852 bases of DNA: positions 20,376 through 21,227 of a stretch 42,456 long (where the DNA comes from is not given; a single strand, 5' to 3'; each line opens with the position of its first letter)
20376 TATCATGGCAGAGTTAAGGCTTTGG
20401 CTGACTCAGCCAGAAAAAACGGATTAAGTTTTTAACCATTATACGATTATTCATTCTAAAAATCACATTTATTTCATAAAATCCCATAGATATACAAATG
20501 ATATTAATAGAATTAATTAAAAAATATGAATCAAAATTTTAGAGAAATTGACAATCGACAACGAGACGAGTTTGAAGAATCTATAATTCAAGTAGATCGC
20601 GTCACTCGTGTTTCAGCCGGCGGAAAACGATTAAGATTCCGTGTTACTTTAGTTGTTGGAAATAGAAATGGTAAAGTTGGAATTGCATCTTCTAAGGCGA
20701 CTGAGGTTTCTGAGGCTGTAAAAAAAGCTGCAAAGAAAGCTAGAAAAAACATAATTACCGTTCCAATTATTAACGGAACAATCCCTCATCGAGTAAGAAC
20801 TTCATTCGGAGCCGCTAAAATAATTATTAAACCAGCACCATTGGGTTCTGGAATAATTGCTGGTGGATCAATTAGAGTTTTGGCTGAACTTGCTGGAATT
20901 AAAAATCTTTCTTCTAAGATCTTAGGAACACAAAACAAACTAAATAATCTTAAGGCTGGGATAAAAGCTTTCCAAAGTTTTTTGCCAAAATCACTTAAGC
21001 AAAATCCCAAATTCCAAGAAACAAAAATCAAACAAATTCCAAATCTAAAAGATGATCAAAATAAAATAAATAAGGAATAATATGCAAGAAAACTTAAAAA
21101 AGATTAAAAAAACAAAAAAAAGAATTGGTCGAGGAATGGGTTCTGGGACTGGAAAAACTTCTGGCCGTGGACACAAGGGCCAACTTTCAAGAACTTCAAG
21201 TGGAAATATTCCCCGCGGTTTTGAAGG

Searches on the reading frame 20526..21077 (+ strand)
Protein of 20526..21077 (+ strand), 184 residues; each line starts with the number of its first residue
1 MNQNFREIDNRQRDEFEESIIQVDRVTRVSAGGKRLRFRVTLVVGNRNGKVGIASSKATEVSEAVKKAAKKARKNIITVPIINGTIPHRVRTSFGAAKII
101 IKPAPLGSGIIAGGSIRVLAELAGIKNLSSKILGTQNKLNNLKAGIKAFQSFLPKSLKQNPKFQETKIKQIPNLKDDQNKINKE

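Call 76: search_protein_families(library=pfam, proteins=[window:20526-21077:+], max_evalue=0.01)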
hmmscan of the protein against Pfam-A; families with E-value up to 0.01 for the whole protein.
window:20526-21077:+ (184 aa): 2 families
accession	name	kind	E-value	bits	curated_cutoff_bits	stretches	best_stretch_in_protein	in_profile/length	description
PF00333.26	Ribosomal_S5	-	3.4e-21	75.4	27.1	1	16-80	1-65/65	Ribosomal protein S5, N-terminal domain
PF03719.21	Ribosomal_S5_C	-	4.7e-19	68.1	21.5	1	93-151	2-60/71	Ribosomal protein S5, C-terminal domain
